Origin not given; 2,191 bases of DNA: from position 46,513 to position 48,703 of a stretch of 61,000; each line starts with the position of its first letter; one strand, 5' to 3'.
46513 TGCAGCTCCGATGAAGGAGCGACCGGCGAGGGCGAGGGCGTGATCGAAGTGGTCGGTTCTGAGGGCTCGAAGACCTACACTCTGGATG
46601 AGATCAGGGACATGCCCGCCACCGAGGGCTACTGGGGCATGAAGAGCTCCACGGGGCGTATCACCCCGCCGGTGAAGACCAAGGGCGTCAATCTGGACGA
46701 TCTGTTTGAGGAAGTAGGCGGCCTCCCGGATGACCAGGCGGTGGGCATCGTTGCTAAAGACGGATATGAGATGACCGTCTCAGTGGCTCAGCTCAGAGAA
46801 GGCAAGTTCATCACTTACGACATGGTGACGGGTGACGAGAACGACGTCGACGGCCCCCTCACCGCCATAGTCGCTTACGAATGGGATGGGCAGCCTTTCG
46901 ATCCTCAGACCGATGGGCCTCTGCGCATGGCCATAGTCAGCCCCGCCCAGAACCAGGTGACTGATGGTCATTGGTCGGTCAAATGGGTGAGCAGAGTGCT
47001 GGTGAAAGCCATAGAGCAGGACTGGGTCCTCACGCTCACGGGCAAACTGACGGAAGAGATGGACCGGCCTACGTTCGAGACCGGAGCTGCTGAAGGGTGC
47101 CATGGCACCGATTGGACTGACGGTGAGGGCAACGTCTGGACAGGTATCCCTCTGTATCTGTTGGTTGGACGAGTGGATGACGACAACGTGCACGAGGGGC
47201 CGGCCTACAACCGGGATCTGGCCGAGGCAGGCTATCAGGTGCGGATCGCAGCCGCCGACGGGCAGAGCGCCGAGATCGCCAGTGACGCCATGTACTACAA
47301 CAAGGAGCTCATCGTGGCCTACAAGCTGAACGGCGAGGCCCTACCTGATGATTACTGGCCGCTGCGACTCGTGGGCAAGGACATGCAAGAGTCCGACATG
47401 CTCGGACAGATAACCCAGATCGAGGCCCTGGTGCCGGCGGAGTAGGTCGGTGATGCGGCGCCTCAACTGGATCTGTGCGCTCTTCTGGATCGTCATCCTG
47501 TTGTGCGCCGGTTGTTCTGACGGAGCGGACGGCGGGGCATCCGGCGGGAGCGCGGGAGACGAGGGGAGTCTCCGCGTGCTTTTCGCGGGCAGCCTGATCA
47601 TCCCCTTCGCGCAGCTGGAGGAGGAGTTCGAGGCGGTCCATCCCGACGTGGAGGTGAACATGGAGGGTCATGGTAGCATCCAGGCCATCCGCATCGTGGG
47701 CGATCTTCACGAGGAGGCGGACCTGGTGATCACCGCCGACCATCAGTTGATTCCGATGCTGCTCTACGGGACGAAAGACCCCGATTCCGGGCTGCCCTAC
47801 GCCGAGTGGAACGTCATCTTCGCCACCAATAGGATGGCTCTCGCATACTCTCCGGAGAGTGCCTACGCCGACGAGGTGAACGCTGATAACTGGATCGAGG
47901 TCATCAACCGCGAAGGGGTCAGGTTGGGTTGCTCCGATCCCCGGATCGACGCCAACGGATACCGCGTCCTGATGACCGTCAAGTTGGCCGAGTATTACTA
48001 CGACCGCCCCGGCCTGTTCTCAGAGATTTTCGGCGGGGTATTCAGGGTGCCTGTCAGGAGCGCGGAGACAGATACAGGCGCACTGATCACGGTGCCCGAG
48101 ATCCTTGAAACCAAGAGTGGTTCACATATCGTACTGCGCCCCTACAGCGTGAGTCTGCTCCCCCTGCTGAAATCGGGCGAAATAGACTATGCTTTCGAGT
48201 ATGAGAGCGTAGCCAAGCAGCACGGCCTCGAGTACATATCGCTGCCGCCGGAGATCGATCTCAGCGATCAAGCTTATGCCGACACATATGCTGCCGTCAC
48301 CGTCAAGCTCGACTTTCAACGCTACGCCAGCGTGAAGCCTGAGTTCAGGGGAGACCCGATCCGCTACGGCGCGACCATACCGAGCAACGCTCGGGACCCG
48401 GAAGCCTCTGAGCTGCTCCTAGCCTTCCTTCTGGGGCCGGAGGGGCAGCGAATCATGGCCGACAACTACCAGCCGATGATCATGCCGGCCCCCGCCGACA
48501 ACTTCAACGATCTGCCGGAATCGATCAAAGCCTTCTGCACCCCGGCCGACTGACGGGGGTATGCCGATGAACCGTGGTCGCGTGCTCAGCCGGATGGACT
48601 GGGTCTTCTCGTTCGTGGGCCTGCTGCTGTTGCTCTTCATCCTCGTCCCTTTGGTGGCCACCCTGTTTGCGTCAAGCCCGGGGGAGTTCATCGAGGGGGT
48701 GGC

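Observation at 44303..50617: Candidate novel cell-surface module: three exported SUOX-fold paralogues arranged divergently from a WtpABC tungstate/molybdate importer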

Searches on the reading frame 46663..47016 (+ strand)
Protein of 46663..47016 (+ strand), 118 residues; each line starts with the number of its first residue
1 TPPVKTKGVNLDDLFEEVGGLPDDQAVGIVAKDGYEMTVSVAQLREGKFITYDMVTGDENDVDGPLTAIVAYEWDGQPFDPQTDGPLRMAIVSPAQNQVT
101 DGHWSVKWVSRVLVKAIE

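Call 70: search_solved_structures(query=A6, max_evalue=10, show_alignments=5)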
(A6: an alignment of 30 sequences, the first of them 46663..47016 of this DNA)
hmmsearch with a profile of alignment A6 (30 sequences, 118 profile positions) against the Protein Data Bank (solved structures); distinct sequences matched with E-value up to 10: 12.
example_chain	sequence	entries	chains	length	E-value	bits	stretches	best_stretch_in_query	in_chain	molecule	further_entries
7kos_A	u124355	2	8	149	0.017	18.3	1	5-75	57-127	Pterin Binding Protein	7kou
5wa0_A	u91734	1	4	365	0.049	16.8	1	67-91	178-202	Putative sulfite oxidase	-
5k3x_A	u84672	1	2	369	0.05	16.7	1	67-91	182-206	Putative sulfite oxidase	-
4pw3_A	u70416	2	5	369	0.051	16.7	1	67-91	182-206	Putative sulfite oxidase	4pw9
9qgl_9A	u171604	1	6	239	0.053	16.7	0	57-90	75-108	Photorhabdus luminescens subsp. laumondii TTO1 complete genome segment 6/17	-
1ogp_A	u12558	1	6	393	0.065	16.4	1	6-114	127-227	SULFITE OXIDASE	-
7kom_A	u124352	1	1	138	0.095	15.9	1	64-89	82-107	Oxidored_molyb domain-containing protein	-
1rpm_A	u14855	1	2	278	0.3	14.3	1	29-78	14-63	RECEPTOR PROTEIN TYROSINE PHOSPHATASE MU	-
6y0k_AAA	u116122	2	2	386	0.76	13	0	68-115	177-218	Putaitve sulfite oxidase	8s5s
7wf6_A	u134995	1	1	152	0.82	12.8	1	53-93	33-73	Sorting nexin-13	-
2c7s_A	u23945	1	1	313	1.2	12.3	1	30-81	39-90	RECEPTOR-TYPE TYROSINE-PROTEIN PHOSPHATASE KAPPA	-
4v96_AS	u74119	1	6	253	1.4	12.1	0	30-61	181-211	ORF46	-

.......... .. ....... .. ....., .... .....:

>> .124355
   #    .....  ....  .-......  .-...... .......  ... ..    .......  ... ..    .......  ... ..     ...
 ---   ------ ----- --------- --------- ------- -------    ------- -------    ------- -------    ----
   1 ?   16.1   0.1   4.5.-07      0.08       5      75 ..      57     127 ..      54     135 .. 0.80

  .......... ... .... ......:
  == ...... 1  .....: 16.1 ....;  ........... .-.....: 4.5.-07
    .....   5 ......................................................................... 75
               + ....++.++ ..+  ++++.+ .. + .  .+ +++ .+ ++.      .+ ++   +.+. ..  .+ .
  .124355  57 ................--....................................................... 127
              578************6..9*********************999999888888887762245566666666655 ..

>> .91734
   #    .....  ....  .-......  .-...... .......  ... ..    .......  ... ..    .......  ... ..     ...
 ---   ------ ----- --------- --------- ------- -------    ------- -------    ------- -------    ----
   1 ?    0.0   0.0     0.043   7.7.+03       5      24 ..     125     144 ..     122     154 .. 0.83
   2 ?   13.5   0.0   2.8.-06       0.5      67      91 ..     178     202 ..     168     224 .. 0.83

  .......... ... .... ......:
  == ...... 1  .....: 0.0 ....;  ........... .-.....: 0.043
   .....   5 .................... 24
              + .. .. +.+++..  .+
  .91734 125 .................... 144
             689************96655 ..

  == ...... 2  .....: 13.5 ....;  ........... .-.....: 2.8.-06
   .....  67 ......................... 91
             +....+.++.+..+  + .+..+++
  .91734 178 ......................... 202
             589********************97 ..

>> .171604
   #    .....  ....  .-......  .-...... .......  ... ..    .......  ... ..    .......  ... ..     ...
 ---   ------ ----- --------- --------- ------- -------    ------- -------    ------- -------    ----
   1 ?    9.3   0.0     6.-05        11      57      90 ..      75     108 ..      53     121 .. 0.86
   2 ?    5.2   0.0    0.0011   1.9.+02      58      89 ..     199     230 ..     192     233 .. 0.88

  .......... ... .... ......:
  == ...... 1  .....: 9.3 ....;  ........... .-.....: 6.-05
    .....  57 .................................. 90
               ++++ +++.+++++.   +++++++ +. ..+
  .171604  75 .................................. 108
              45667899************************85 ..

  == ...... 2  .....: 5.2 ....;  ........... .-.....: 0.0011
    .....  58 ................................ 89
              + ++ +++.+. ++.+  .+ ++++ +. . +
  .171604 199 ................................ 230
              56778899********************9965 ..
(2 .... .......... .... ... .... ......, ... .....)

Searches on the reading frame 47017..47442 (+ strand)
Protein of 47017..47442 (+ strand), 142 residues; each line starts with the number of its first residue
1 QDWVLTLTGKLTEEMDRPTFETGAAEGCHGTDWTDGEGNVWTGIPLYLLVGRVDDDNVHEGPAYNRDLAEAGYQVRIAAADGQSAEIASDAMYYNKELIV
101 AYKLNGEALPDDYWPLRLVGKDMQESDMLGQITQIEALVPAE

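Call 33: search_solved_structures(query=A2, max_evalue=10, show_alignments=5)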
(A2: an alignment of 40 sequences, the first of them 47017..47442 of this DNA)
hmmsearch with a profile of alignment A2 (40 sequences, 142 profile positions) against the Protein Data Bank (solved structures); distinct sequences matched with E-value up to 10: 25.
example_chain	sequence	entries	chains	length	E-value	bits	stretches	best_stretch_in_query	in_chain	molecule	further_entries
1ogp_A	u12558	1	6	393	0.03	17.3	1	89-140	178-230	SULFITE OXIDASE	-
5ohl_A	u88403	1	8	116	0.14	15.2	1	63-111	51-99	K6-specific affimer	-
1ntx_A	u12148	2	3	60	0.4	13.7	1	13-39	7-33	ALPHA-NEUROTOXIN | Short neurotoxin 1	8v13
8r4n_N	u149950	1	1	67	0.5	13.4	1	13-39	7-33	Short neurotoxin 1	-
9hei_Z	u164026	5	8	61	0.65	13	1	32-50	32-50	Photosystem II reaction center protein Z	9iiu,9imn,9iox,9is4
6kac_Z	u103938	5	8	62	0.67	12.9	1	32-50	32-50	Photosystem II reaction center protein Z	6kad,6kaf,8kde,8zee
2ca3_A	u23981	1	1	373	0.68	12.9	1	91-137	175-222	SULFITE:CYTOCHROME C OXIDOREDUCTASE SUBUNIT A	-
2blf_A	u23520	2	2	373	0.71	12.8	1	91-137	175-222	Sulfite:cytochrome c oxidoreductase subunit A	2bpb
2c9x_A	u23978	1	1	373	0.72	12.8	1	91-137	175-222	SULFITE:CYTOCHROME C OXIDOREDUCTASE SUBUNIT A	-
2ca4_A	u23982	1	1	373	0.74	12.8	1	91-137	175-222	SULFITE:CYTOCHROME C OXIDOREDUCTASE SUBUNIT A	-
2a9d_A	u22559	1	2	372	1.1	12.2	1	95-139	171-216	Sulfite Oxidase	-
2a9b_A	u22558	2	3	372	1.1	12.2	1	95-139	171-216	Sulfite Oxidase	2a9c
2a99_A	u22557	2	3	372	1.1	12.2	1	95-139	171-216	Sulfite Oxidase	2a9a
3r19_A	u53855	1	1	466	1.5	11.8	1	95-138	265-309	Sulfite oxidase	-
3r18_A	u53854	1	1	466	1.5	11.8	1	95-138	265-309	Sulfite oxidase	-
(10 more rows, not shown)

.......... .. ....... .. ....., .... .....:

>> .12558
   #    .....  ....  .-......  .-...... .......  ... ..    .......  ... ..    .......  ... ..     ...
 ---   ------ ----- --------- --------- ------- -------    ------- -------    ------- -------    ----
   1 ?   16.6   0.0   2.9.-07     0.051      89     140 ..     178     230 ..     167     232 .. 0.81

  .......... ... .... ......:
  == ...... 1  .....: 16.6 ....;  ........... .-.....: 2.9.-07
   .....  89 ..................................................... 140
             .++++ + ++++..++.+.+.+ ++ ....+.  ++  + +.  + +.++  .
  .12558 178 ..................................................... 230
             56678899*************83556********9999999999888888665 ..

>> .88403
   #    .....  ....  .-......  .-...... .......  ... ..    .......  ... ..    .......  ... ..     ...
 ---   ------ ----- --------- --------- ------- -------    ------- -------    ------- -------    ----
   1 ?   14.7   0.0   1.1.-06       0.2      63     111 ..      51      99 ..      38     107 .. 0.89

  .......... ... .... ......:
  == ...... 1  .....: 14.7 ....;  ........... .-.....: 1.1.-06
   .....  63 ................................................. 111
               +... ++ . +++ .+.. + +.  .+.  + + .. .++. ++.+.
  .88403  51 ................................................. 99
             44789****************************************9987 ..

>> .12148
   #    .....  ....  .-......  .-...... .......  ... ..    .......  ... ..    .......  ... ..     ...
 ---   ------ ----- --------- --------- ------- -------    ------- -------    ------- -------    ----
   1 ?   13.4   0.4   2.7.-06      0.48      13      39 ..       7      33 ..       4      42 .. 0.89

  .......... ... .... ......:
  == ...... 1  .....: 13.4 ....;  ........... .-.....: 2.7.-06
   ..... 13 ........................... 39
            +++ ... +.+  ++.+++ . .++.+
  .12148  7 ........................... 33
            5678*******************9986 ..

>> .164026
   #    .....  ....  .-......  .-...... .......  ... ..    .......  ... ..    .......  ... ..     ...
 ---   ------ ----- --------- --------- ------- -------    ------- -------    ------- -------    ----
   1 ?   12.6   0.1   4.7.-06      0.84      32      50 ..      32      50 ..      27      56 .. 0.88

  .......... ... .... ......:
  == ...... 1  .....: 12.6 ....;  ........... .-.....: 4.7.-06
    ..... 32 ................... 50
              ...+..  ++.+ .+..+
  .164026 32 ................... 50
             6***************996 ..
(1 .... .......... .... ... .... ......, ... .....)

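Call 63: predict_structure(alignment_id=A4)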
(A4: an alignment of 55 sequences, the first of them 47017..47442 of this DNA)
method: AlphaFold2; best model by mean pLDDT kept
length: 142 residues; sequences in the alignment: 55
mean_pLDDT: 92.4   pTM: 0.88
mean pLDDT of the five models: 92.4, 92.0, 89.2, 88.7, 87.9
residues with pLDDT >= 90: 111; 70-90: 23; 50-70: 8; < 50: 0
segments of 3 or more residues with pLDDT < 50: none
pLDDT, mean of each block of 10 residues (from residue 1): 93 96 94 96 97 80 79 96 95 94 97 96 91 95 66
secondary structure, 60 per line:
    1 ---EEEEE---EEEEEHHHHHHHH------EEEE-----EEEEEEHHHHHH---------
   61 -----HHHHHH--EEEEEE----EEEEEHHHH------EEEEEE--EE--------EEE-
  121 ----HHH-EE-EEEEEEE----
elements in order: E4-8 E12-16 H17-24 E31-34 E40-45 H46-51 H66-71 E74-79 E84-88 H89-92 E99-104 E117-119 E132-138

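Call 67: fold_search(model_id=the predicted structure, library=pdb)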
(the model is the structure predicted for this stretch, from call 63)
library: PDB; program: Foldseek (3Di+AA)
matches with E <= 10: 888; with E <= 0.001: 46
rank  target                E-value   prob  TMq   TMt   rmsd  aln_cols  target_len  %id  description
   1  2blf_A                7.3e-06  1.00  0.71  0.28   6.3       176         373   15  Sulfite dehydrogenase from Starkeya Novella (released 2005-04-28)
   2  2ca3_A                8.1e-06  1.00  0.68  0.28   6.1       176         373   15  Sulfite dehydrogenase from Starkeya Novella r55m mutant (released 2007-02-20)
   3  7kom                  1.0e-05  1.00  0.67  0.70   3.3       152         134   17  High Resolution Crystal Structure of Putative Pterin Binding Protein PruR (VV2_1280) from Vibrio vulnificus CMCP6 (released 2021-11-17)
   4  7kp2                  1.2e-05  1.00  0.66  0.68   3.3       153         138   18  High Resolution Crystal Structure of Putative Pterin Binding Protein (PruR) from Vibrio cholerae O1 biovar El Tor str. N (released 2021-11-17)
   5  3r18                  1.4e-05  1.00  0.64  0.27   6.8       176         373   15  Chicken sulfite oxidase double mutant with altered activity and substrate affinity (released 2012-02-08)
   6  2c9x_A                1.4e-05  1.00  0.68  0.28   6.1       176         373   16  Sulfite dehydrogenase from Starkeya Novella Y236F mutant (released 2006-08-16)
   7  2a9a_B                1.4e-05  1.00  0.64  0.28   7.1       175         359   14  Crystal structure of recombinant chicken sulfite oxidase with the bound product, sulfate, at the active site (released 2005-08-02)
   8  7kou_A                1.5e-05  1.00  0.65  0.63   3.6       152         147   16  1.83 Angstroms Resolution Crystal Structure of Putative Pterin Binding Protein PruR (Atu3496) from Agrobacterium fabru (released 2021-11-17)
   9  2ca4_A                1.8e-05  1.00  0.72  0.29   6.0       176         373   14  Sulfite dehydrogenase from Starkeya Novella mutant (released 2007-02-20)
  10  2a99                  1.8e-05  1.00  0.63  0.27   6.9       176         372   15  Crystal structure of recombinant chicken sulfite oxidase at resting state (released 2005-08-02)
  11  2a9b                  1.9e-05  1.00  0.64  0.27   7.0       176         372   14  Crystal structure of R138Q mutant of recombinant sulfite oxidase at resting state (released 2005-08-02)
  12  3hc2                  2.0e-05  1.00  0.67  0.28   6.7       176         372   15  Crystal Structure of chicken sulfite oxidase mutant Tyr 322 Phe (released 2010-06-16)
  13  3hbp                  3.2e-05  1.00  0.67  0.27   6.5       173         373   14  The crystal structure of C185S mutant of recombinant sulfite oxidase with bound substrate, sulfite, at the active site (released 2010-04-14)
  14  2bii_A                3.2e-05  1.00  0.65  0.24   4.5       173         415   14  crystal structure of nitrate-reducing fragment of assimilatory nitrate reductase from Pichia angusta (released 2005-03-30)
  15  1xdy_F                3.2e-05  1.00  0.64  0.37   4.8       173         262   14  Structural and Biochemical Identification of a Novel Bacterial Oxidoreductase, W-containing cofactor (released 2004-10-12)
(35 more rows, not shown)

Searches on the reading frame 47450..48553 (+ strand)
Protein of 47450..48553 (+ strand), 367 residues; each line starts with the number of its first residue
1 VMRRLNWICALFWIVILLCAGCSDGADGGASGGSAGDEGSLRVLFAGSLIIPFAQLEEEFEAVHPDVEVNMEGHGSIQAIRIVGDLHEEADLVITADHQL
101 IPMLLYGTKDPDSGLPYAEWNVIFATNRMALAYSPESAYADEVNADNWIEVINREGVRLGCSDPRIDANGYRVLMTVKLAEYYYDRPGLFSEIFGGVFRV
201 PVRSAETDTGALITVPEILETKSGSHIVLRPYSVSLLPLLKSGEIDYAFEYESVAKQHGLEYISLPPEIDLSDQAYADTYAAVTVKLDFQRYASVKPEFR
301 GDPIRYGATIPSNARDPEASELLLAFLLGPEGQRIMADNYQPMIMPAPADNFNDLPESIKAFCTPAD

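Call 3: search_protein_families(library=pfam, proteins=[window:47450-48553:+], max_evalue=1)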
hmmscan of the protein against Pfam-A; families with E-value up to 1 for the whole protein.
window:47450-48553:+ (367 aa): 6 families
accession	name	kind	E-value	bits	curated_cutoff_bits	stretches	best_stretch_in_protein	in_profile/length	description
PF13531.11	SBP_bac_11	-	1.9e-27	96.9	25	1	41-338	1-223/227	Bacterial extracellular solute-binding protein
PF01547.30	SBP_bac_1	-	1.3e-09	38.9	26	1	236-333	221-306/307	Bacterial extracellular solute-binding protein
PF03466.25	LysR_substrate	-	0.051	13.4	28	0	36-99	3-65/209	LysR substrate binding domain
PF13343.11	SBP_bac_6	-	0.071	13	24.6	1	316-357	191-230/245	Bacterial extracellular solute-binding protein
PF10559.14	Plug_translocon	-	0.078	13.2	22.1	0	105-128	11-34/35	Plug domain of Sec61p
PF13416.11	SBP_bac_8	-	0.21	11.8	27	0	309-341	224-256/279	Bacterial extracellular solute-binding protein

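Call 4: search_protein_families(library=ncbifam, proteins=[window:47450-48553:+], max_evalue=1)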
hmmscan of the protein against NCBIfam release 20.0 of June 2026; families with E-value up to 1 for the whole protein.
window:47450-48553:+ (367 aa): 5 families
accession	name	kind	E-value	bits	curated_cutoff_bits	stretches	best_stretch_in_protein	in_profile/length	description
NF003196.0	PRK04168.1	equivalog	6.4e-95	317.9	355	1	7-362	8-333/338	tungstate ABC transporter substrate-binding protein WtpA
TIGR03730.1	tungstate_WtpA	equivalog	2.1e-88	296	242.75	1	41-327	3-275/275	tungstate ABC transporter substrate-binding protein WtpA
NF002918.0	PRK03537.1-4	equivalog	9.7e-09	34.9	288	1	37-170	4-123/246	molybdate ABC transporter substrate-binding protein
TIGR01256.1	modA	equivalog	0.015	15.2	62.5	1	285-336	163-213/217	molybdate ABC transporter substrate-binding protein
NF002917.0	PRK03537.1-3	equivalog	0.037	13.2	264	0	121-172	95-142/267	molybdate ABC transporter substrate-binding protein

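Call 49: search_solved_structures(query=window:47450-48553:+, max_evalue=0.00001, show_alignments=2)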
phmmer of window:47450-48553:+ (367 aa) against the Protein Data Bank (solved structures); distinct sequences matched with E-value up to 0.00001: 7.
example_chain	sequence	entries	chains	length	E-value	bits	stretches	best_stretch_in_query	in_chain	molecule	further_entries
3k6u_A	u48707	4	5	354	1.1e-72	248.1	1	32-362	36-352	Solute-binding protein MA_0280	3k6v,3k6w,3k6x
3cfx_A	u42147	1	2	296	7.5e-67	229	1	41-344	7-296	UPF0100 protein MA_0280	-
2onk_E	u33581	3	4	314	2.4e-61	210.8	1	40-351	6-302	Molybdate/tungstate binding protein | UPF0100 protein AF_0094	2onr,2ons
3cij_A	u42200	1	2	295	1.1e-59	205.4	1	40-338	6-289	UPF0100 protein AF_0094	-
3cg3_A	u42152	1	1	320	1e-55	192.4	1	37-360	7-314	UPF0100 protein PH0151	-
3cfz_A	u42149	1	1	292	2.5e-55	191.1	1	41-343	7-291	UPF0100 protein MJ1186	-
3cg1_A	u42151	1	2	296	1.6e-49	172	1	40-342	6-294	UPF0100 protein PF0080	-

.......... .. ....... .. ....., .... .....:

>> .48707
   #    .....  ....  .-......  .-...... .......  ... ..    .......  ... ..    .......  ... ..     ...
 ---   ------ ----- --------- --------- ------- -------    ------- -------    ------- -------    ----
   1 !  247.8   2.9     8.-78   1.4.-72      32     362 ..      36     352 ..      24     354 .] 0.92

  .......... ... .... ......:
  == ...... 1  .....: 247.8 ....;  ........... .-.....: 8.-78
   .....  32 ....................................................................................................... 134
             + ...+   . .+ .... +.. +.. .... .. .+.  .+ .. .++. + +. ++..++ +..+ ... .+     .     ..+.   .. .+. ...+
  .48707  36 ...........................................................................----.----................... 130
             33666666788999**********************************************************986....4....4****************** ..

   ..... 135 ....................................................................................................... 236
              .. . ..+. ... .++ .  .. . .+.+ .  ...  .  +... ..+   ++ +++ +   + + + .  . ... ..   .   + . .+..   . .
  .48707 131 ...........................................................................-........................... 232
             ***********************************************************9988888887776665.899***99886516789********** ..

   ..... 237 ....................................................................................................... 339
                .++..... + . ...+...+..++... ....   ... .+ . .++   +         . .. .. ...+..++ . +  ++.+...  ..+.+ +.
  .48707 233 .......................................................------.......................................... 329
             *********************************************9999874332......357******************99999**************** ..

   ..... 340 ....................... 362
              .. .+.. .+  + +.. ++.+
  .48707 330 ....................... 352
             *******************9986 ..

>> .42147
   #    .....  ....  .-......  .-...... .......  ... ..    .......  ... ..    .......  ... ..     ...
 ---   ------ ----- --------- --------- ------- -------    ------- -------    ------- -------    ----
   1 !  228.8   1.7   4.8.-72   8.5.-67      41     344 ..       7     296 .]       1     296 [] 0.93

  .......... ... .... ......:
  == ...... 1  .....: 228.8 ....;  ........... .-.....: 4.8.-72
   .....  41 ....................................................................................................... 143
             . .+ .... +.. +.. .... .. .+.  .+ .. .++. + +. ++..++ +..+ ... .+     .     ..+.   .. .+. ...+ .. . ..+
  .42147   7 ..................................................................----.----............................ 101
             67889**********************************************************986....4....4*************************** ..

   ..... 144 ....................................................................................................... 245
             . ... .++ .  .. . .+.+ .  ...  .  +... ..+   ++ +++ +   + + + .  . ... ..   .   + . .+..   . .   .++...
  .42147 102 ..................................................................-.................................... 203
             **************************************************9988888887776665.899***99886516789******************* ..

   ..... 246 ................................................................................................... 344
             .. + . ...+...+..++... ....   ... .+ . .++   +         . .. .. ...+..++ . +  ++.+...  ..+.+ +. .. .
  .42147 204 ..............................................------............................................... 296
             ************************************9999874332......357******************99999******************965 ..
